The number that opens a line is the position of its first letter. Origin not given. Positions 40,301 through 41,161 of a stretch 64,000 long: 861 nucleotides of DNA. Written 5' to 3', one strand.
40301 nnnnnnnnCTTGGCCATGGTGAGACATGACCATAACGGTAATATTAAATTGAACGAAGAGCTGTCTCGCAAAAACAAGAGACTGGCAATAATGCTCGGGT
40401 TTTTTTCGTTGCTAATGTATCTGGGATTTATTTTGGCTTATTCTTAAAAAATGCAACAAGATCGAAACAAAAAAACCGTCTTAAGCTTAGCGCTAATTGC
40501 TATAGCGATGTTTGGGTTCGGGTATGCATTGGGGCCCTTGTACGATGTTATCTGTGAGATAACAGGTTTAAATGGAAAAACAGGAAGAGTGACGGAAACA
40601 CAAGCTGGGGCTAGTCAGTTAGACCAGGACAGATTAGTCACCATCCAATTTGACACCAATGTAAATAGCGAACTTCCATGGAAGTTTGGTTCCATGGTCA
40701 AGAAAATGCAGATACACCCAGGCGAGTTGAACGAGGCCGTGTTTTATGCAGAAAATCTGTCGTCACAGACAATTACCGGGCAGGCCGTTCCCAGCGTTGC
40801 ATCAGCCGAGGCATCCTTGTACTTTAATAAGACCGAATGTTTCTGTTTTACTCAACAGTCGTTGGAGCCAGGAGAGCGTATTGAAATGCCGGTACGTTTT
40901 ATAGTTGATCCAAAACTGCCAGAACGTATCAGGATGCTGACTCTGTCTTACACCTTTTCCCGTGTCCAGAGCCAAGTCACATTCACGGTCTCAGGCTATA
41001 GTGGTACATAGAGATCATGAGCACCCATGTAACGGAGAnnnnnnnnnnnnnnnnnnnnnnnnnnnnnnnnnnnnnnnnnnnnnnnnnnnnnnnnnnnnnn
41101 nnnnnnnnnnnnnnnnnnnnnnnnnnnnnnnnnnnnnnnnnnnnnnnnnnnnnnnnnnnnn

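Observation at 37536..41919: Second, native-composition coxB-coxA-ctaG-coxC operon that is decaying while the island copy is intact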

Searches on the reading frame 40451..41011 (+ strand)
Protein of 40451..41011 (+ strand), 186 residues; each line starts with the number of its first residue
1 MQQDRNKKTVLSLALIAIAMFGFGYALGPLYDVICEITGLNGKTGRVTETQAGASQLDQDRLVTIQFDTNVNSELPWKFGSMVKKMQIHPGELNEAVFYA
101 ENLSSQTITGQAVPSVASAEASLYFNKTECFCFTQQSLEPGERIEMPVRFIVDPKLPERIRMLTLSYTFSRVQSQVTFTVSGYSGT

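Call 6: find_related_loci(query=window:40451-41008:+, collection=genome_contigs, flank=10000)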
Query window:40451-41008:+ (186 aa) in genome_contigs; peptide patterns used: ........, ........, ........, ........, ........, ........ (x = any residue, [..] = any of these).
598 stretches matched a pattern (row limit reached: there are more); 558 encode a relative of the query (tblastn E <= 1e-3); the best 80 are kept; 80 distinct loci.
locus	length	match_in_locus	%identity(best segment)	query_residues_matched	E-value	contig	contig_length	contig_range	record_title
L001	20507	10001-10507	64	1-169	2e-77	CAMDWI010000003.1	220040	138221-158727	MAG: Klebsiella pneumoniae isolate MH-09jul19-253 genome assembly, contig: MH-09jul19-C53, whole genome shotgun sequence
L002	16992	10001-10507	61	1-169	4e-75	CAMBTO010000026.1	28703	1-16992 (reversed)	MAG: Klebsiella pneumoniae isolate TrH-03may19-115 genome assembly, contig: TrH-03may19-C2652, whole genome shotgun sequ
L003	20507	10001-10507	60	1-169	1e-73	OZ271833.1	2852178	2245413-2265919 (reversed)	MAG: Gammaproteobacteria bacterium isolate 2a44d175-53db-4dc9-9779-4eb4755af345 genome assembly, chromosome: 1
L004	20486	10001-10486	65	8-169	2e-72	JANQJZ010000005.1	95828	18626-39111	MAG: Gammaproteobacteria bacterium isolate PL25a_bin.135 k99_3766120, whole genome shotgun sequence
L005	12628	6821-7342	58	3-176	1e-72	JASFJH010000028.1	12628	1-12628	MAG: Granulosicoccaceae bacterium isolate D0608S40metaG_Bin_225 D0608S40metaG_FD_scaffold_374_c1, whole genome shotgun s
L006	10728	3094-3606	63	1-172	1e-71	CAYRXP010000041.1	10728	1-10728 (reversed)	MAG TPA_asm: uncultured Enterobacteriaceae bacterium isolate binchicken_co61_101 genome assembly, contig: NODE_1033_leng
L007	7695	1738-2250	62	1-172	4e-71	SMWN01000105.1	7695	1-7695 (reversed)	MAG: Gammaproteobacteria bacterium isolate CR02bin7 k141_1245928, whole genome shotgun sequence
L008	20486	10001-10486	63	8-169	2e-70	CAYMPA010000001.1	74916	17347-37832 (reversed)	MAG TPA_asm: uncultured Enterobacteriaceae bacterium isolate binchicken_co275_158 genome assembly, contig: NODE_248_leng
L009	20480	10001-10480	63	13-172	2e-70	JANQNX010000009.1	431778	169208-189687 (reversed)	MAG: Gammaproteobacteria bacterium isolate IP29b_bin.112 k99_2778236, whole genome shotgun sequence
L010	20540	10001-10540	57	1-180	1e-68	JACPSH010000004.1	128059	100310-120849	MAG: Gammaproteobacteria bacterium isolate NC_groundwater_700_Ag_S-0.2um_63_18 S36_SO-2_scaffold_102222, whole genome sh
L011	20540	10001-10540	57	7-182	1e-68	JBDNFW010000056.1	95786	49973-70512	MAG: Gammaproteobacteria bacterium isolate concoct.158.ELB k141_1153759, whole genome shotgun sequence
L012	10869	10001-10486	60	8-169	8e-69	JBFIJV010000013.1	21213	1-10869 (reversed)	MAG: Gammaproteobacteria bacterium isolate Mix_sand11.2021.09.Z.94 k141_692047_length_21213_cov_46.5533, whole genome sh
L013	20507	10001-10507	61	1-169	1e-68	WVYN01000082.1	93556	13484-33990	MAG: Gammaproteobacteria bacterium isolate CS3-C001 C_merged_R1_(paired)_contig_129291, whole genome shotgun sequence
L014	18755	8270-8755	62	8-169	2e-68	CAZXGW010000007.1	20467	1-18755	MAG TPA_asm: uncultured Enterobacteriaceae bacterium isolate binchicken_co21_300 genome assembly, contig: NODE_1356_leng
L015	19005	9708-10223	56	6-177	1e-67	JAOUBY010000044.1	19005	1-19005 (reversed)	MAG: Gammaproteobacteria bacterium isolate 24_May_SF_Bin18 24_May_SF_Bin18_scaffold_198_c1, whole genome shotgun sequenc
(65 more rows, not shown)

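Call 7: find_encoding_contigs(protein=window:40451-41011:+, flank=10000, max_places=6)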
Protein window:40451-41011:+ (186 aa): 3 contigs read that carry it; 2 places shown.
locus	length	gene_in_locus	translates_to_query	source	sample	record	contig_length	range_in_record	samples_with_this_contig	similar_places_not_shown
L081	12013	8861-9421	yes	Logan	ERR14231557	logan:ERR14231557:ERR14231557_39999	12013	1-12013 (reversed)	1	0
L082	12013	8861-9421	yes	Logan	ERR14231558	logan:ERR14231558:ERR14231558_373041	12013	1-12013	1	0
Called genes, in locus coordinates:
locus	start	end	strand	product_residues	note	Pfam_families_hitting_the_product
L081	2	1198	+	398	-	?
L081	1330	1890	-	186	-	PF18912:DZR_2 (weak)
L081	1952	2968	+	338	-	PF04055:Radical_SAM, PF06968:BATS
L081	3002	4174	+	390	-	PF00202:Aminotran_3 (faint), PF00155:Aminotran_1_2, PF01053:Cys_Met_Meta_PP (weak), PF01212:Beta_elim_lyase (weak)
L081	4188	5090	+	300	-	PF01209:Ubie_methyltran, PF13489:Methyltransf_23, PF08241:Methyltransf_11, PF08242:Methyltransf_12, PF13649:Methyltransf_25, PF13847:Methyltransf_31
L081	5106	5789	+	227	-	PF01656:CbiA (weak), PF13500:AAA_26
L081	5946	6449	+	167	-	PF02790:COX2_TM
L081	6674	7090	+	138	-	PF13442:Cytochrome_CBB3, PF00034:Cytochrom_C (weak)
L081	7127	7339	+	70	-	-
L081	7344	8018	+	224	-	PF00115:COX1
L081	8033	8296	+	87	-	PF00115:COX1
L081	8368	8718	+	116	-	PF00115:COX1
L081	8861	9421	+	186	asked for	PF04442:CtaG_Cox11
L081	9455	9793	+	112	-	PF00510:COX3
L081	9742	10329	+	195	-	PF00510:COX3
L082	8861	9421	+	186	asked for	PF04442:CtaG_Cox11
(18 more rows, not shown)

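Call 28: find_homologous_proteins(query=window:40451-41008:+, max_evalue=1e-40)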
Query window:40451-41008:+ (186 aa): 5731 proteins with E <= 1e-40 among 6798 candidates; the best 120 are listed.
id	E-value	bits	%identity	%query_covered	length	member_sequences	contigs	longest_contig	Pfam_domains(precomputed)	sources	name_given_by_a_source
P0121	4.6e-102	357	94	94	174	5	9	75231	PF04442.20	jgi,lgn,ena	-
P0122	9.7e-102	356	87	100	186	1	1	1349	PF04442.20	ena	-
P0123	8.5e-97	340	86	97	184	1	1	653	PF04442.20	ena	-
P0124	1.3e-72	261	80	81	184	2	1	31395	PF04442.20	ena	-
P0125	1.5e-71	258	63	95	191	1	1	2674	PF04442.20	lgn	-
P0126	4.2e-71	256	67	92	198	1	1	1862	PF04442.20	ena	-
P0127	2.1e-70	254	65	91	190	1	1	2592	PF04442.20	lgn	-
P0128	4.9e-70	253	61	96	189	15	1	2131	PF04442.20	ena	-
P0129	1.0e-69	252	64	89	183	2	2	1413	PF04442.20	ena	-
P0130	2.9e-69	250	62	92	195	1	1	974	PF04442.20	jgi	-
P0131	4.0e-69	250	59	99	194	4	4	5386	PF04442.20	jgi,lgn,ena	jgi:cytochrome c oxidase assembly protein subunit 11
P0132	5.5e-69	249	59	94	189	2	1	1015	PF04442.20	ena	-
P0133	9.9e-69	248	62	91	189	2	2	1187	PF04442.20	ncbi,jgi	-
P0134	1.0e-68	248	65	94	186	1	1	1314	PF04442.20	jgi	jgi:cytochrome c oxidase assembly protein subunit 11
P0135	1.1e-68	248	61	92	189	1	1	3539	PF04442.20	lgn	-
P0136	1.2e-68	248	61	94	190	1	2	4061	PF04442.20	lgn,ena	-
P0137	1.5e-68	248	61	92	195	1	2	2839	PF04442.20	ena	-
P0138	1.9e-68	247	62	94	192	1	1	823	PF04442.20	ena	-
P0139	2.7e-68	247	60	93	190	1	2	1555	PF04442.20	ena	-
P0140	2.9e-68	247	61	92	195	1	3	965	PF04442.20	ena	-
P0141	6.2e-68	246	61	92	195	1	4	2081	PF04442.20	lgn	-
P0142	6.6e-68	246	64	90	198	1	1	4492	PF04442.20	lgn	-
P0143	8.1e-68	245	61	91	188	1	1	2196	PF04442.20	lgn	-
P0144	1.1e-67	245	62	91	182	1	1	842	PF04442.20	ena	-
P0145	1.4e-67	245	63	91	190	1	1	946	PF04442.20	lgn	-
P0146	1.7e-67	244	62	97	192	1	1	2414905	PF04442.20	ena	-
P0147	2.8e-67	244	60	92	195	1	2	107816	PF04442.20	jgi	-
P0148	2.8e-67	244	62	97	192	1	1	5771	PF04442.20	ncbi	-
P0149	3.1e-67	243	61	95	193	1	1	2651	PF04442.20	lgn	-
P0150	3.1e-67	243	65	89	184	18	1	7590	PF04442.20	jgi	-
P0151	3.2e-67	243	64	89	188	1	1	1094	PF04442.20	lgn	-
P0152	4.6e-67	243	61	92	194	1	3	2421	PF04442.20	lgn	-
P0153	5.5e-67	243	61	91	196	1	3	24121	PF04442.20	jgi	-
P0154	5.6e-67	243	64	91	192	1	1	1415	PF04442.20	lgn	-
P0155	6.5e-67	242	63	91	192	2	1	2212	PF04442.20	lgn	-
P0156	7.3e-67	242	65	91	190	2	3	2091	PF04442.20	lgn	-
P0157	7.5e-67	242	62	97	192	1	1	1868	PF04442.20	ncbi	-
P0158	7.8e-67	242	62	91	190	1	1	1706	PF04442.20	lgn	-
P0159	7.9e-67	242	60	97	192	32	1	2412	PF04442.20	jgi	jgi:cytochrome c oxidase assembly protein subunit 11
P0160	1.0e-66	242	61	97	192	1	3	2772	PF04442.20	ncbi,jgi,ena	jgi:cytochrome c oxidase assembly protein subunit 11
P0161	1.0e-66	242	61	97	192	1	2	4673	PF04442.20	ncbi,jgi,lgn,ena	-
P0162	1.0e-66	242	61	97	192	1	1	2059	PF04442.20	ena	-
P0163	1.1e-66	242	62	93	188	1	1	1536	PF04442.20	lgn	-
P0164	1.2e-66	242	61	97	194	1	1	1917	PF04442.20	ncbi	-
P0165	1.2e-66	242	61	95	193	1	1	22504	PF04442.20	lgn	-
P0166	1.4e-66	241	61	97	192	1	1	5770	PF04442.20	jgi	-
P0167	1.4e-66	241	61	89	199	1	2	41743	PF04442.20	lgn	-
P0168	1.6e-66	241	62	91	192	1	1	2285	PF04442.20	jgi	-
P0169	2.5e-66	241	60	93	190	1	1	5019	PF04442.20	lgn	-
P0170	2.5e-66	241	61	97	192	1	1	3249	PF04442.20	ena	-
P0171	2.6e-66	240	62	91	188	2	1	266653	PF04442.20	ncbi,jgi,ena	jgi:cytochrome c oxidase assembly protein subunit 11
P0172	2.6e-66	240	59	92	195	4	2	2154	PF04442.20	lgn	-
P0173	2.6e-66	240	61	97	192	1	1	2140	PF04442.20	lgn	-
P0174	2.7e-66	240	61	97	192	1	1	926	PF04442.20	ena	-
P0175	3.5e-66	240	60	91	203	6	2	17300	PF04442.20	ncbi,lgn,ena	-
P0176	3.8e-66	240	61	97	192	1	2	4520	PF04442.20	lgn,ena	-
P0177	3.8e-66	240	60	97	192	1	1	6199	PF04442.20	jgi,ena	jgi:cytochrome c oxidase assembly protein subunit 11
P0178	3.8e-66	240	60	97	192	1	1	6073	PF04442.20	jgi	-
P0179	4.1e-66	240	64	87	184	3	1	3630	PF04442.20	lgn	-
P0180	4.3e-66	240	61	97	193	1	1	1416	PF04442.20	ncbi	-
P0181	4.7e-66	240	63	91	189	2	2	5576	PF04442.20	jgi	jgi:cytochrome c oxidase assembly protein subunit 11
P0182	4.8e-66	240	60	97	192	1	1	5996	PF04442.20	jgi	-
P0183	5.1e-66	240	60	90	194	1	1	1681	PF04442.20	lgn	-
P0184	5.3e-66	239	60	97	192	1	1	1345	PF04442.20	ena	-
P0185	5.7e-66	239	62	90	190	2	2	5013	PF04442.20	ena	-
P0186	6.3e-66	239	61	91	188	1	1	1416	PF04442.20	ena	-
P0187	6.3e-66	239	61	91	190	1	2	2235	PF04442.20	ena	-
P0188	6.4e-66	239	58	92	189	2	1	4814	PF04442.20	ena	-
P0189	6.4e-66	239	60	95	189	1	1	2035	PF04442.20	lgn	-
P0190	7.1e-66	239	60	90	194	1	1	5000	PF04442.20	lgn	-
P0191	7.3e-66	239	60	97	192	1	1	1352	PF04442.20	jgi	-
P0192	7.3e-66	239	60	97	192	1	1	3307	PF04442.20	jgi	-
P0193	8.3e-66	239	60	97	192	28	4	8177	PF04442.20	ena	-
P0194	9.5e-66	239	63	91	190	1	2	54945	PF04442.20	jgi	jgi:cytochrome c oxidase assembly protein subunit 11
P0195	9.6e-66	239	61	94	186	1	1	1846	PF04442.20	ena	-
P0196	1.0e-65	239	62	91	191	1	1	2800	PF04442.20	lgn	-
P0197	1.0e-65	239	57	95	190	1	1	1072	PF04442.20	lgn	-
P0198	1.3e-65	238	62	94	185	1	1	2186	PF04442.20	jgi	jgi:cytochrome c oxidase assembly protein subunit 11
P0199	1.3e-65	238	61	93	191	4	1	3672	PF04442.20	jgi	jgi:cytochrome c oxidase assembly protein subunit 11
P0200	1.3e-65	238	57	98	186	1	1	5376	PF04442.20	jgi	jgi:cytochrome c oxidase assembly protein subunit 11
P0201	1.4e-65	238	61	97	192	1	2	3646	PF04442.20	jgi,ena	jgi:cytochrome c oxidase assembly protein subunit 11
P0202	1.4e-65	238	60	97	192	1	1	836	PF04442.20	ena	-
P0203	1.4e-65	238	61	97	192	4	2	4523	PF04442.20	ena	-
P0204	1.5e-65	238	60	96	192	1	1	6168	PF04442.20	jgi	jgi:cytochrome c oxidase assembly protein subunit 11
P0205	1.7e-65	238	60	91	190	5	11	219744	PF04442.20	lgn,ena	-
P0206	2.0e-65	238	60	93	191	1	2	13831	PF04442.20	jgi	jgi:cytochrome c oxidase assembly protein subunit 11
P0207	2.8e-65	237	62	94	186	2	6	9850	PF04442.20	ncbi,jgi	ncbi:MAG TPA: cytochrome c oxidase assembly protein [Gammaproteobacteria bacterium]|jgi:cytochrome c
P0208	2.8e-65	237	62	91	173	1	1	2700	PF04442.20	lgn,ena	-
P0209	3.7e-65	237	61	87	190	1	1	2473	PF04442.20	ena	-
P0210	3.8e-65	237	63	91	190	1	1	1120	PF04442.20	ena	-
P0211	3.8e-65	237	62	94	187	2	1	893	PF04442.20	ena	-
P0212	4.3e-65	236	64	87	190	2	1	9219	PF04442.20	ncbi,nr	ncbi:MAG: cytochrome c oxidase assembly protein [Proteobacteria bacterium]|nr:cytochrome c oxidase a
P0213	4.9e-65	236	59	96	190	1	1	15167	PF04442.20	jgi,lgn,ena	-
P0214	5.2e-65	236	65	84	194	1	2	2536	PF04442.20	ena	-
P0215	5.8e-65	236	63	92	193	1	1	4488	PF04442.20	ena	-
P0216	7.1e-65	236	60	97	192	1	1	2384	PF04442.20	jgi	-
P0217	7.4e-65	236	61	92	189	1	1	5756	PF04442.20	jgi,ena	jgi:cytochrome c oxidase assembly protein subunit 11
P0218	8.1e-65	236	60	94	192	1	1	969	PF04442.20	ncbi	-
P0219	9.1e-65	235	60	91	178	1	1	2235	PF04442.20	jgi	-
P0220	1.1e-64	235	60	91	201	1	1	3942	PF04442.20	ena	-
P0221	1.1e-64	235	61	97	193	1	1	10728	PF04442.20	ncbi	-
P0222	1.1e-64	235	63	92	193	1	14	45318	PF04442.20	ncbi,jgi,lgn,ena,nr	ncbi:MAG: cytochrome c oxidase assembly protein [Proteobacteria bacterium]|nr:cytochrome c oxidase a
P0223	1.1e-64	235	61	97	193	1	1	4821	PF04442.20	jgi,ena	-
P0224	1.1e-64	235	62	92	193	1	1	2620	PF04442.20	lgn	-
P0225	1.5e-64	235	58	93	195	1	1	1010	PF04442.20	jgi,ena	-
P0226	1.5e-64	235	61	97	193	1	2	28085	PF04442.20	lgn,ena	-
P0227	1.5e-64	235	62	92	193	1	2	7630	PF04442.20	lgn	-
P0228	1.9e-64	234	63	87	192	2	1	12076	PF04442.20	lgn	-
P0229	2.1e-64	234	63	87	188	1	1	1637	PF04442.20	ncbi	-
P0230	2.1e-64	234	61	91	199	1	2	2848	PF04442.20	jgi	jgi:cytochrome c oxidase assembly protein subunit 11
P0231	2.1e-64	234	62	92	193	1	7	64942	PF04442.20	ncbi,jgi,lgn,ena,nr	ncbi:MAG: cytochrome c oxidase assembly protein [Proteobacteria bacterium]|nr:cytochrome c oxidase a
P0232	2.2e-64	234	63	88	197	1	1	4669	PF04442.20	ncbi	-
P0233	2.2e-64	234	62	92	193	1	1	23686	PF04442.20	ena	-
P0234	2.4e-64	234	61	89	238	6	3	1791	PF04442.20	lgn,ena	-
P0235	2.7e-64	234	63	87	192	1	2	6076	PF04442.20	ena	-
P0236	2.7e-64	234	63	87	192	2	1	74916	PF04442.20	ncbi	-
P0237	2.7e-64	234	60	92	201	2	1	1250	PF04442.20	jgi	jgi:Cytochrome oxidase assembly factor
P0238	2.8e-64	234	60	90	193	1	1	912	PF04442.20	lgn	-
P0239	2.9e-64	234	63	92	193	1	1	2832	PF04442.20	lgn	-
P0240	3.0e-64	234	63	88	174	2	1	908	PF04442.20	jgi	-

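Call 29: find_encoding_contigs(protein=P0121, flank=10000, max_places=8)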
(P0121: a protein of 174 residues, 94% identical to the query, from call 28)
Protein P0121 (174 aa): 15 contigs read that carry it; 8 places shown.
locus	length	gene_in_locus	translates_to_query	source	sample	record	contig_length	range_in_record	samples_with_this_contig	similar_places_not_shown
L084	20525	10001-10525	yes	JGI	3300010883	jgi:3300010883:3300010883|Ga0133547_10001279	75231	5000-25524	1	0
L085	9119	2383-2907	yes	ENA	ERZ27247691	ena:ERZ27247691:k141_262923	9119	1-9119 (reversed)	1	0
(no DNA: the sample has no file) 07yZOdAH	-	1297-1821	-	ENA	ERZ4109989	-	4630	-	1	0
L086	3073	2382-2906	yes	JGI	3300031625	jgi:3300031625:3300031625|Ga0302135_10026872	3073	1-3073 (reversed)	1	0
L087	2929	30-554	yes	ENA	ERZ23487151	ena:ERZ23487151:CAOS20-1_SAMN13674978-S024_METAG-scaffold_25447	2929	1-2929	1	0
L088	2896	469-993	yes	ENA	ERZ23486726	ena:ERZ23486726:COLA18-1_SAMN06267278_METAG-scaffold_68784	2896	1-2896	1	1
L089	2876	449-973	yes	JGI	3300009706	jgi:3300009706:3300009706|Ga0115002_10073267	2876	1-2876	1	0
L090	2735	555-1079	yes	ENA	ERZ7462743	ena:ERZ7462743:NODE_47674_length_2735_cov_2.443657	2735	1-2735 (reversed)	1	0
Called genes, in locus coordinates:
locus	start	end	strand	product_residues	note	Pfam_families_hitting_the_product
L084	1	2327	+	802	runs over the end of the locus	PF02518:HATPase_c, PF00204:DNA_gyraseB, PF01751:Toprim, PF21249:GyrB_hook, PF18053:GyrB_insert, PF00986:DNA_gyraseB_C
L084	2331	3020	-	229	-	PF18912:DZR_2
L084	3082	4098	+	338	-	PF04055:Radical_SAM, PF06968:BATS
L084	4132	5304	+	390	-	PF00202:Aminotran_3 (faint), PF00155:Aminotran_1_2, PF01053:Cys_Met_Meta_PP (weak), PF01212:Beta_elim_lyase (weak)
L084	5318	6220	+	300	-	PF01209:Ubie_methyltran, PF05175:MTS (faint), PF13489:Methyltransf_23, PF08241:Methyltransf_11, PF08242:Methyltransf_12, PF13649:Methyltransf_25, PF13847:Methyltransf_31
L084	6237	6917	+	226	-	PF01656:CbiA (weak), PF13500:AAA_26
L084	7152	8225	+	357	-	PF02790:COX2_TM, PF00116:COX2, PF00034:Cytochrom_C (weak), PF13442:Cytochrome_CBB3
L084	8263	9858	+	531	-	PF00115:COX1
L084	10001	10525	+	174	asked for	PF04442:CtaG_Cox11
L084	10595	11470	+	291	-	PF00510:COX3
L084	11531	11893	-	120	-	PF03626:COX4_pro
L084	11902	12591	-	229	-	PF00510:COX3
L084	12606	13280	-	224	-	PF00510:COX3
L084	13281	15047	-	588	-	PF00115:COX1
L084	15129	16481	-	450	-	PF00116:COX2, PF13442:Cytochrome_CBB3 (faint), PF00034:Cytochrom_C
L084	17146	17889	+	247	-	PF02104:SURF1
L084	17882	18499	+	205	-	PF26971:TM-like_Thioredoxin-like_C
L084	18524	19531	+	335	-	PF02628:COX15-CtaA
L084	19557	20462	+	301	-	PF01040:UbiA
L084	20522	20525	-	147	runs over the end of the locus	-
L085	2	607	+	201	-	?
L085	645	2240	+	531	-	PF00115:COX1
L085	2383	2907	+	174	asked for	PF04442:CtaG_Cox11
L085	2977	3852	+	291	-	PF00510:COX3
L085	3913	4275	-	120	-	PF03626:COX4_pro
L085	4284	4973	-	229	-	PF00510:COX3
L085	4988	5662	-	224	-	PF00510:COX3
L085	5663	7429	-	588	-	PF00115:COX1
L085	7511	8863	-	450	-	PF00116:COX2, PF13442:Cytochrome_CBB3 (faint), PF00034:Cytochrom_C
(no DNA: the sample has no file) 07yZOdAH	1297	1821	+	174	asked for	PF04442:CtaG_Cox11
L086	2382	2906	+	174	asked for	PF04442:CtaG_Cox11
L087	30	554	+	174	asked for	PF04442:CtaG_Cox11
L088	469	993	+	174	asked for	PF04442:CtaG_Cox11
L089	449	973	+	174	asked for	PF04442:CtaG_Cox11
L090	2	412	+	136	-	?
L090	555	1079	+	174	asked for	PF04442:CtaG_Cox11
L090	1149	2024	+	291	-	PF00510:COX3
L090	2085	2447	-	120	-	PF03626:COX4_pro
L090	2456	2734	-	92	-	?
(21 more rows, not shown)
